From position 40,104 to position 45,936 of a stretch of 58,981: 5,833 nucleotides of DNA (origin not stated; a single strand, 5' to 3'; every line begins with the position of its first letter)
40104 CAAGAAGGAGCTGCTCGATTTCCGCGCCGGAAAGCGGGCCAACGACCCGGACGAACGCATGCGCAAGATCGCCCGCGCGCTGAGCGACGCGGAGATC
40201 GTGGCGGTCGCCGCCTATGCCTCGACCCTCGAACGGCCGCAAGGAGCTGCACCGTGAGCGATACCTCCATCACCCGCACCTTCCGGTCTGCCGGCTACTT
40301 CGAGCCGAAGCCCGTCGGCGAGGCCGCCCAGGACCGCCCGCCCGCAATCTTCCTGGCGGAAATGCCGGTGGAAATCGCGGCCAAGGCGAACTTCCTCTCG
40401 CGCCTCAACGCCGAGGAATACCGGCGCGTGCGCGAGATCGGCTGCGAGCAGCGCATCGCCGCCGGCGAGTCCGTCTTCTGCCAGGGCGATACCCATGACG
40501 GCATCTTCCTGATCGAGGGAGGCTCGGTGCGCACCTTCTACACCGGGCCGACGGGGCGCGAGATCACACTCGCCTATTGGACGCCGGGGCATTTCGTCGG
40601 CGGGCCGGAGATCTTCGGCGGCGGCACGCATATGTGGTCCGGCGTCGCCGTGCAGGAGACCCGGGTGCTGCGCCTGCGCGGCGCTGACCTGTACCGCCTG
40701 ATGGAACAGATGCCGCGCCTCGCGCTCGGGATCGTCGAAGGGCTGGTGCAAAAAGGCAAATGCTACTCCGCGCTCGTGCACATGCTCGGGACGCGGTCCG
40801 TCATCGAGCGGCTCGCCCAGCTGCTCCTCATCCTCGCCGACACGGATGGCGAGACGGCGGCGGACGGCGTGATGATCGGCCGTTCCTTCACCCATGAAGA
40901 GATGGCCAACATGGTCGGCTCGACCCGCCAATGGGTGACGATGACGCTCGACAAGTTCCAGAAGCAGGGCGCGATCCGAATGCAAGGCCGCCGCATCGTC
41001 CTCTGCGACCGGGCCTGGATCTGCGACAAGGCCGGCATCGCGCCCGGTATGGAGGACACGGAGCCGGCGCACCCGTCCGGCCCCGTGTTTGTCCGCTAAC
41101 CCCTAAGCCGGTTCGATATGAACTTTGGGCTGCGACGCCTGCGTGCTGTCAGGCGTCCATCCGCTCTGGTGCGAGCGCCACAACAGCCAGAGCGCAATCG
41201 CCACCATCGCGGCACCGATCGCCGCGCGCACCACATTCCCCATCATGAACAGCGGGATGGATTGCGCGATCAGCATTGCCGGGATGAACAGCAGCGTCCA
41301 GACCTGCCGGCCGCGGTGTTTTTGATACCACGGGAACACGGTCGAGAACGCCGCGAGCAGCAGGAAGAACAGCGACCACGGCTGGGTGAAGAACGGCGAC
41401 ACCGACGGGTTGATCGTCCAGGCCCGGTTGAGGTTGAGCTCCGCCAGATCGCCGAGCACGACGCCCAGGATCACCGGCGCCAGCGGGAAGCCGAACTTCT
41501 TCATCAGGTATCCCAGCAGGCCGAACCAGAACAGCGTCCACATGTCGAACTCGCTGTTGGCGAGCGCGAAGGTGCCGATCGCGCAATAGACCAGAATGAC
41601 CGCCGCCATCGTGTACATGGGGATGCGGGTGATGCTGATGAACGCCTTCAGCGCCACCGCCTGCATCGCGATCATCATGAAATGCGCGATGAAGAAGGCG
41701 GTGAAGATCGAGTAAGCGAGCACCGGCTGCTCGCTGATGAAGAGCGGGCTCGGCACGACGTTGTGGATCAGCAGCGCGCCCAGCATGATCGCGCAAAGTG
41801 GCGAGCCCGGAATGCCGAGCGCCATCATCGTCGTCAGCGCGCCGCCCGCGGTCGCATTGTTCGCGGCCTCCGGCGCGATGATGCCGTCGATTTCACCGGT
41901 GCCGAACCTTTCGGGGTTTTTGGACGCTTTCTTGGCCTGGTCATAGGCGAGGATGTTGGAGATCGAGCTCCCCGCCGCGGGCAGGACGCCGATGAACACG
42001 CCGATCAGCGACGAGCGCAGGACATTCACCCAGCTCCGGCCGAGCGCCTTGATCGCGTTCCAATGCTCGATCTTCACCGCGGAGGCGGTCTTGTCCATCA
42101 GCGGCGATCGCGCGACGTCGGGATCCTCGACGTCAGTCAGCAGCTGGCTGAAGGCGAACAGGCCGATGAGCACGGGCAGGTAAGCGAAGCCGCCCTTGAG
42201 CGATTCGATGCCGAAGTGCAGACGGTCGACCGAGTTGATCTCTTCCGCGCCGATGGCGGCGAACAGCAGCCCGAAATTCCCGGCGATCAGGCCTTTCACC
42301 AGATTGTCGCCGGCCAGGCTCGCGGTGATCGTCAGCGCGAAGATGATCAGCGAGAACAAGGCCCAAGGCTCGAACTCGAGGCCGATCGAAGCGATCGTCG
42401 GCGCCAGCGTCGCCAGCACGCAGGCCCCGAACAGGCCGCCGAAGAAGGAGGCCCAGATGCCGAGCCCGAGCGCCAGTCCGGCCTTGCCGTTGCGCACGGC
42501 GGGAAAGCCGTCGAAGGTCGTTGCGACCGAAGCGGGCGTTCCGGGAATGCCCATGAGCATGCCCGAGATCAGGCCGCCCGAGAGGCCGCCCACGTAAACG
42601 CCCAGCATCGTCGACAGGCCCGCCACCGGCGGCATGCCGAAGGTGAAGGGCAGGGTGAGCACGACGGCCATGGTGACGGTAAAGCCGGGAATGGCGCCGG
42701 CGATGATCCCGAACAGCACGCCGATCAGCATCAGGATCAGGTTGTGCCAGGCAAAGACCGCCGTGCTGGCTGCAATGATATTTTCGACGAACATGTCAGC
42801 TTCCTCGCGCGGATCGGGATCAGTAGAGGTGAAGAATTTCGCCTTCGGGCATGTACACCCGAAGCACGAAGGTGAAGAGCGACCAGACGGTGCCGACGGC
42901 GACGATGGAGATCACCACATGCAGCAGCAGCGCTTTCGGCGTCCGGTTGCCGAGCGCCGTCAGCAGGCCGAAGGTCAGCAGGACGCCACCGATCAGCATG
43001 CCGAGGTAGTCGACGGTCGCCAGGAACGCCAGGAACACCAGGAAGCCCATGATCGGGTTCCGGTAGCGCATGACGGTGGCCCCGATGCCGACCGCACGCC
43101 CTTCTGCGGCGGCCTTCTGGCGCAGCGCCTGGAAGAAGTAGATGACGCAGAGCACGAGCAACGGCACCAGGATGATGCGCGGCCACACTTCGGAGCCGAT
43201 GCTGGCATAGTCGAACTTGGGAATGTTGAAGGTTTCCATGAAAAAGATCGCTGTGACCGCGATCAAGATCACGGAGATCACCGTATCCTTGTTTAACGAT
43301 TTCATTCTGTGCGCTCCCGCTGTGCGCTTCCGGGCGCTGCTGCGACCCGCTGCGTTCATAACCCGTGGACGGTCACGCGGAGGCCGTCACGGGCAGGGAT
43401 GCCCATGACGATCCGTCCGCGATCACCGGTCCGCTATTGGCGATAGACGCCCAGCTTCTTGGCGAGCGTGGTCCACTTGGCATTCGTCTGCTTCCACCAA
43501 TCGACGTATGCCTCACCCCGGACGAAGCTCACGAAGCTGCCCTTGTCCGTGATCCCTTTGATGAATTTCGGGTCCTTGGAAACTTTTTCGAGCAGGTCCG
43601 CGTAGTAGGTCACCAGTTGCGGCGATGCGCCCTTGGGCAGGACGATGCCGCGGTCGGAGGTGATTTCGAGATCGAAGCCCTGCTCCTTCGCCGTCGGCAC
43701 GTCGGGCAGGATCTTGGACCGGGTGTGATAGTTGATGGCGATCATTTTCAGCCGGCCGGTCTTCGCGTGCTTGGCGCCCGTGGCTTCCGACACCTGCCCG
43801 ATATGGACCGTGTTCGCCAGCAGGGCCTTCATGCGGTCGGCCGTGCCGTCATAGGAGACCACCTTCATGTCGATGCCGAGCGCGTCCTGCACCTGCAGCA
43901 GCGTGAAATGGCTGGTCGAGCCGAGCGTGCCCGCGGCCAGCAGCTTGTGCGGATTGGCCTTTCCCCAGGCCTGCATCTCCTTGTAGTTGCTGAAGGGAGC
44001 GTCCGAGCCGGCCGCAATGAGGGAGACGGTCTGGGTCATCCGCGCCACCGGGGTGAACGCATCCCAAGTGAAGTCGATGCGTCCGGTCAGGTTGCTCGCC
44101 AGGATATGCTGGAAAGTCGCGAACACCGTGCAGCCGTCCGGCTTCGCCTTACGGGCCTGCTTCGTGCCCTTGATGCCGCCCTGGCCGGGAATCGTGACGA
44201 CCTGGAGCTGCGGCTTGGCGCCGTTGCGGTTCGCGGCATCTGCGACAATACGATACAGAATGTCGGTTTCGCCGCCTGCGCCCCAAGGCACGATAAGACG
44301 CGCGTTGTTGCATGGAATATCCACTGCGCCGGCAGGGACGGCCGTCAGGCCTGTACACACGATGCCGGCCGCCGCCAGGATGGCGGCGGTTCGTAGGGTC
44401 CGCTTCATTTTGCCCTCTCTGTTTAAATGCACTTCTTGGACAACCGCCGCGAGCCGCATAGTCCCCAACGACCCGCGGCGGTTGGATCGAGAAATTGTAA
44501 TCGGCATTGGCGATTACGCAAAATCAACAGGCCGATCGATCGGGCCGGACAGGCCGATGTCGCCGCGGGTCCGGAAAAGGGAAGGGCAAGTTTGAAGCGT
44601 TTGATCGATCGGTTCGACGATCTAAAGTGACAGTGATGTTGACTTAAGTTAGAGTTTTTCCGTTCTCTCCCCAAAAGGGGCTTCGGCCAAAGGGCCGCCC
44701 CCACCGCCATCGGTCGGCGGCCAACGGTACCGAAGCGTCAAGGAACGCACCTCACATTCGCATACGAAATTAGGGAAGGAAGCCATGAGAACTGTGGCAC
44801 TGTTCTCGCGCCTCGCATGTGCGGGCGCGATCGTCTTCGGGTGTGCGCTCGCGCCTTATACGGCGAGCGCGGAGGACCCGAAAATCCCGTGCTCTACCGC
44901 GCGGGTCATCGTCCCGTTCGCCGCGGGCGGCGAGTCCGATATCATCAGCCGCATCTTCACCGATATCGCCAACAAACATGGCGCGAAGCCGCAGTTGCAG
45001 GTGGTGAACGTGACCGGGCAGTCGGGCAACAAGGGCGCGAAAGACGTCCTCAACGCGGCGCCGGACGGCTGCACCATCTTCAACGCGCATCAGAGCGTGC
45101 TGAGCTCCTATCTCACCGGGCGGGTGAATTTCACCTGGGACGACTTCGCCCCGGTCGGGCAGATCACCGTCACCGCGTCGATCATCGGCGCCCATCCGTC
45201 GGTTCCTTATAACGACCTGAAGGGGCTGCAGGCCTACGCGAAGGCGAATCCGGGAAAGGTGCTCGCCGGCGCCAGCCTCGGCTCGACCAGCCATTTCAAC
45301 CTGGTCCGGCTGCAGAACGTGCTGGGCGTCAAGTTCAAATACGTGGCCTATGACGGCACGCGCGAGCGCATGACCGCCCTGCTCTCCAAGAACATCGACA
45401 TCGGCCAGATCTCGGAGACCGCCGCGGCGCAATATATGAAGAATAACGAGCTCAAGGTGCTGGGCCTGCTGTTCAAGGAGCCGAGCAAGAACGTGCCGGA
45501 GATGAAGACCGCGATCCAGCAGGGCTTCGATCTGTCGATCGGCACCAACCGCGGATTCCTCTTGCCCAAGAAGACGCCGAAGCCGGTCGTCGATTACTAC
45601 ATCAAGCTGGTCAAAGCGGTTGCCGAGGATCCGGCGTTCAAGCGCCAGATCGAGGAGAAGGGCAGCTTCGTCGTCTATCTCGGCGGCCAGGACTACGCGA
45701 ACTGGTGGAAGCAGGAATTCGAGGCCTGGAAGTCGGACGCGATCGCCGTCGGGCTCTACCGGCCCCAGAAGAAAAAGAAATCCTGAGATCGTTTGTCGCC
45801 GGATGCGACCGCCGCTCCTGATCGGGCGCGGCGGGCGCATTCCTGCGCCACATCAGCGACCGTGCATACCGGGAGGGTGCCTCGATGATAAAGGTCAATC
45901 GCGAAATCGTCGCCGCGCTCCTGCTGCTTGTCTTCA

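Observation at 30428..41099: Thirteen co-directional genes link an AprBA-like flavo-FeS enzyme to a NitT/TauT importer, a TlpA thioredoxin, a dihaem cytochrome c and two regulators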

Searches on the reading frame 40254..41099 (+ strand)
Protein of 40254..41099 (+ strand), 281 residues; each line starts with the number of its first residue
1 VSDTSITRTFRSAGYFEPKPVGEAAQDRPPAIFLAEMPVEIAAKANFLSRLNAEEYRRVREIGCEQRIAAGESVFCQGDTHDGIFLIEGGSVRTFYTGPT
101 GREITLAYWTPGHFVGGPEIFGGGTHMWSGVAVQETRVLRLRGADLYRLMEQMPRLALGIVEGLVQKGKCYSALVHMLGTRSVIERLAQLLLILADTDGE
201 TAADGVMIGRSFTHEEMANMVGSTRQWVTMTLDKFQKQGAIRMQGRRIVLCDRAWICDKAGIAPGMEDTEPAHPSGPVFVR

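Call 29: search_protein_families(library=pfam, proteins=[window:40254-41099:+], max_evalue=0.001)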
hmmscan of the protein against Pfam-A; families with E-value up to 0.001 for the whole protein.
window:40254-41099:+ (281 aa): 2 families
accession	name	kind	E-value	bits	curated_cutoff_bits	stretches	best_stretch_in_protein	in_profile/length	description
PF00027.35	cNMP_binding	-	6.6e-17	61.7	27.5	1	66-152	2-88/89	Cyclic nucleotide-binding domain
PF13545.12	HTH_Crp_2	-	7.1e-16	58.4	27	1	185-254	1-65/70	Crp-like helix-turn-helix domain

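Call 88: search_protein_families(library=ncbifam, proteins=[window:40254-41099:+], max_evalue=0.001)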
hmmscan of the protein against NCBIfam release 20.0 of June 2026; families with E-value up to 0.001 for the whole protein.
window:40254-41099:+ (281 aa): 11 families
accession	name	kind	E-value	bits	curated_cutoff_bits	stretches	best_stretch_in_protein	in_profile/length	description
NF050806.1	TransRegFixKCaul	equivalog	9.6e-17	60.9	300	1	63-254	23-208/215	transcriptional regulator FixK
NF008732.0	PRK11753.1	equivalog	2.8e-16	59.6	266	1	66-252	26-212/214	cAMP-activated global transcriptional regulator CRP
NF053664.1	TransRegPtrACyano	equivalog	7.3e-15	54.8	300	1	92-250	38-190/196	Crp/Fnr family transcriptional regulator PtrA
NF052518.1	TransRegLdrP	equivalog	2.2e-14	53.9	300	1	66-254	2-182/195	transcriptional regulator LdrP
NF010499.0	PRK13918.1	equivalog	1.7e-13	50.6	274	1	70-258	19-199/205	CRP/FNR family transcriptional regulator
NF045989.1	TransRegFnrLRhodb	equivalog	2.6e-13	49.8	300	1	48-252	21-227/245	transcriptional regulator FnrL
TIGR03697.1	NtcA_cyano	equivalog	4.4e-13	49.4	244.95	1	71-253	1-185/193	global nitrogen regulator NtcA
NF008365.0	PRK11161.1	subfamily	7.4e-12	45.1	228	1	51-262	34-245/250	fumarate/nitrate reduction transcriptional regulator Fnr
NF006901.0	PRK09392.1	equivalog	1.7e-11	43.9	211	1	46-256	13-217/236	transcriptional activator FtrB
NF050815.1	TransActFtrBCaul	equivalog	1.2e-05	24.7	300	1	48-239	17-203/251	transcriptional activator FtrB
NF041163.2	encap_f2b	equivalog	2.3e-05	23.7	400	1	63-157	95-190/450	family 2B encapsulin nanocompartment shell protein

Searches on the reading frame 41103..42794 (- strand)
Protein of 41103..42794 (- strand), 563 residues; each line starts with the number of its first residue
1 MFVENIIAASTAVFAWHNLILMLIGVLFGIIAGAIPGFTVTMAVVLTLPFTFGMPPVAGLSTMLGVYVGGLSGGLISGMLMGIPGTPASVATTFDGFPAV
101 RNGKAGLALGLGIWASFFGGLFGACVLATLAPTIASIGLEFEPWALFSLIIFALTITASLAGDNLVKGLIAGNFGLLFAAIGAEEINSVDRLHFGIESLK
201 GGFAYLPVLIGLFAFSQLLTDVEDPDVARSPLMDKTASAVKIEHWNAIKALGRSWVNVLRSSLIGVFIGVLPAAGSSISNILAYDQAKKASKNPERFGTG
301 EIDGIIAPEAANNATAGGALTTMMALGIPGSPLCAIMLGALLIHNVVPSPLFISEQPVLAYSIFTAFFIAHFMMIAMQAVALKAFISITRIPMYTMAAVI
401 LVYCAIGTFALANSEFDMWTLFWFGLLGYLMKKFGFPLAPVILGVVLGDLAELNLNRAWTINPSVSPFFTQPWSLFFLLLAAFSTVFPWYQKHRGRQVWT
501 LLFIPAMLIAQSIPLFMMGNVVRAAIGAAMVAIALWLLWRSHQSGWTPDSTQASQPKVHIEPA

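Call 29: search_protein_families(library=pfam, proteins=[window:41103-42794:-], max_evalue=0.001)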
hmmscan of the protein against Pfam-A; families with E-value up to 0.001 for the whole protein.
window:41103-42794:- (563 aa): 1 family
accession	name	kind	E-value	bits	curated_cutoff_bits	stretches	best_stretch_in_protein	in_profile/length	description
PF01970.21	TctA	-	2e-136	455.4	28.9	1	19-443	1-423/423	Tripartite tricarboxylate transporter TctA family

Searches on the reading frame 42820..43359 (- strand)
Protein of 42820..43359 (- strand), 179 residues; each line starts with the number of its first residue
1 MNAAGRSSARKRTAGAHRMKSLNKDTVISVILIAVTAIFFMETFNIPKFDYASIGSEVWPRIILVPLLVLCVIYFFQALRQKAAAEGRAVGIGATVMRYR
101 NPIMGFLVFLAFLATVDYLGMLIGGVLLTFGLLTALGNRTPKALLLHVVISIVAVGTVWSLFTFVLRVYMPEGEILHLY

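Call 29: search_protein_families(library=pfam, proteins=[window:42820-43359:-], max_evalue=0.001)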
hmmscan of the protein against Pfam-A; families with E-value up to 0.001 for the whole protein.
window:42820-43359:- (179 aa): 1 family
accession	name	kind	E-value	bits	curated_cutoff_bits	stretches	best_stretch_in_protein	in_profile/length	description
PF07331.16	TctB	-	3.6e-11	43.8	29.1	1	27-171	2-137/137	Tripartite tricarboxylate transporter TctB family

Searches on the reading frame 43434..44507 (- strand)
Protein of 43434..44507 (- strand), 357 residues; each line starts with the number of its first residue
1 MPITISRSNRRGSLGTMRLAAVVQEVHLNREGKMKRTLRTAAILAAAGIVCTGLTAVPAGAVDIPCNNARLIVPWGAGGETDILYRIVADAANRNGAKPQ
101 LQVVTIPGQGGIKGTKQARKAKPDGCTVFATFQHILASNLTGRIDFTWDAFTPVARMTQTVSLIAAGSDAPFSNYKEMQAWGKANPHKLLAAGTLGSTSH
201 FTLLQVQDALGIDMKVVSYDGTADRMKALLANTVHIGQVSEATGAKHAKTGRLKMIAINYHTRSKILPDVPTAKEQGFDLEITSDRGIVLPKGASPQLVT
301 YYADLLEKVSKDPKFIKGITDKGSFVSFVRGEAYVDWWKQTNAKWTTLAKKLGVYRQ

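Call 29: search_protein_families(library=pfam, proteins=[window:43434-44507:-], max_evalue=0.001)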
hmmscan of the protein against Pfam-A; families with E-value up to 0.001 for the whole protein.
window:43434-44507:- (357 aa): 1 family
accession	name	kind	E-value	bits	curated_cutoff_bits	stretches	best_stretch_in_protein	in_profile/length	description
PF03401.19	TctC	-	5.9e-30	105.2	27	1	86-353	3-273/274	Tripartite tricarboxylate transporter family receptor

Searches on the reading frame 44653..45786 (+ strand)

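Call 104: search_protein_families(library=pfam, proteins=[window:44653-45786:+], max_evalue=0.00001)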
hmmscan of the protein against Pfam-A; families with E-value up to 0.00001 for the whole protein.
window:44653-45786:+ (377 aa): 1 family
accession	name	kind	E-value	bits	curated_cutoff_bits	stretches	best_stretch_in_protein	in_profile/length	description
PF03401.19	TctC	-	7e-30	104.9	27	1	117-360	19-266/274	Tripartite tricarboxylate transporter family receptor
